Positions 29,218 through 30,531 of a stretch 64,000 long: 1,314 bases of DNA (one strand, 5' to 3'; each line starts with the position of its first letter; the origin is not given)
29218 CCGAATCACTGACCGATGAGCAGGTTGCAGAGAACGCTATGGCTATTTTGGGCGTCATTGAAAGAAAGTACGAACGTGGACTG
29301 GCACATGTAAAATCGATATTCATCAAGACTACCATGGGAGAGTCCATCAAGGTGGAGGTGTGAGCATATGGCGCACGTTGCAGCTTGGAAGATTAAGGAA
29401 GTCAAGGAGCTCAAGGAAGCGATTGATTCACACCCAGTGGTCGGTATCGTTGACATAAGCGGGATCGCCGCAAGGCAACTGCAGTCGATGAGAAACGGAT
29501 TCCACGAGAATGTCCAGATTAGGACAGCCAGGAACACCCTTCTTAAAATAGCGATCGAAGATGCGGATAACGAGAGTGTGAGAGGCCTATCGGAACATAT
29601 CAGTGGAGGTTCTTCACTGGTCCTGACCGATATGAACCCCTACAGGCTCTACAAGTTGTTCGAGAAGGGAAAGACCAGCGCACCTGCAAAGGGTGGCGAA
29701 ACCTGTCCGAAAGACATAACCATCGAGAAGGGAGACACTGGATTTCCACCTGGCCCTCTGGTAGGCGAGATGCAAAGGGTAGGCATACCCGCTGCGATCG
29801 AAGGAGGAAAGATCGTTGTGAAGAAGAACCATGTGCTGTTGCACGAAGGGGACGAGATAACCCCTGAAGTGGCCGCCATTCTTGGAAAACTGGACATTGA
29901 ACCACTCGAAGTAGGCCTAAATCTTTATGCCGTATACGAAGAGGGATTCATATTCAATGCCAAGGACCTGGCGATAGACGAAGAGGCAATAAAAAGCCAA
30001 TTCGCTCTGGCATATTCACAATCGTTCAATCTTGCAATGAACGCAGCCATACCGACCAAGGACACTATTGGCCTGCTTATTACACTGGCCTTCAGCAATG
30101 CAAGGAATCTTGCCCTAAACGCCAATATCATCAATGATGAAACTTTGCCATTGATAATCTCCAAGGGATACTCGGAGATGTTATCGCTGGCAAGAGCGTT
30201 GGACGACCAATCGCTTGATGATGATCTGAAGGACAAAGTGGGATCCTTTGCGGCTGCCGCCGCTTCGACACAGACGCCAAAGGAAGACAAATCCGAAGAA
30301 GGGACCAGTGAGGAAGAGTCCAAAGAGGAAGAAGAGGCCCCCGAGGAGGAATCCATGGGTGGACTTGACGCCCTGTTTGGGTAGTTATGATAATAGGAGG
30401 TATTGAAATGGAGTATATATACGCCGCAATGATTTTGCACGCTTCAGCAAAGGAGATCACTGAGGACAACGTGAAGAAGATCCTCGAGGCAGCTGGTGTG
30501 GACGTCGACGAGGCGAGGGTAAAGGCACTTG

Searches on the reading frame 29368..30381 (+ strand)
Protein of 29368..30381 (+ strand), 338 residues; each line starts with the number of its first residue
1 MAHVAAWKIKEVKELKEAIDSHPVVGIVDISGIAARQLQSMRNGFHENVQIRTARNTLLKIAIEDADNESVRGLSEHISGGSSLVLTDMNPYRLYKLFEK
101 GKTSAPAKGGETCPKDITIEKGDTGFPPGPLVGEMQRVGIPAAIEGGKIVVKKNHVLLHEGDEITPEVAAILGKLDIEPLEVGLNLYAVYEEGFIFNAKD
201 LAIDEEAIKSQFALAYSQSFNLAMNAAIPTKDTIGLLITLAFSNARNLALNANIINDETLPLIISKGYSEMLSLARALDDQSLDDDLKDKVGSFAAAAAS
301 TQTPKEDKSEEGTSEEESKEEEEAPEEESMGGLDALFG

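Call 34: find_encoding_contigs(protein=window:29368-30381:+, flank=10000, max_places=1)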
Protein window:29368-30381:+ (338 aa): 7 contigs read that carry it; 1 place shown.
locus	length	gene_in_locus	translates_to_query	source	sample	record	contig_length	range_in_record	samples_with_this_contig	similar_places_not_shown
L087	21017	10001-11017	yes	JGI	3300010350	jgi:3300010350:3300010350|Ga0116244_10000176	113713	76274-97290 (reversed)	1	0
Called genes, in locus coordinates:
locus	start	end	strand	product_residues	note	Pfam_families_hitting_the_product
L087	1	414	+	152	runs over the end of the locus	PF01325:Fe_dep_repress, PF02742:Fe_dep_repr_C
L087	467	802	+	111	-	PF24608:PDDEXK_15 (weak)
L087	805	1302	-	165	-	PF07155:ECF-ribofla_trS, PF12822:ECF_trnsprt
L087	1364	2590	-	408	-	PF04894:Nre_N, PF04895:Nre_C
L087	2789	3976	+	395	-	PF00155:Aminotran_1_2, PF12897:Asp_aminotransf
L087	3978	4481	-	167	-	-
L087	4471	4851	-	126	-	PF01592:NifU_N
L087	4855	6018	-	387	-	PF00266:Aminotran_5, PF01212:Beta_elim_lyase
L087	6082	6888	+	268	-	PF04414:tRNA_deacylase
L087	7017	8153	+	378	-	PF00091:Tubulin, PF12327:FtsZ_C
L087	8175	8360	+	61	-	PF00584:SecE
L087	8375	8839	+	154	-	PF03439:Spt5-NGN, PF00467:KOW (weak)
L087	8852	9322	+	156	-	PF03946:Ribosomal_L11_N, PF00298:Ribosomal_L11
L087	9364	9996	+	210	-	PF00687:Ribosomal_L1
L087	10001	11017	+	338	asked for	PF00466:Ribosomal_L10, PF17777:RL10P_insert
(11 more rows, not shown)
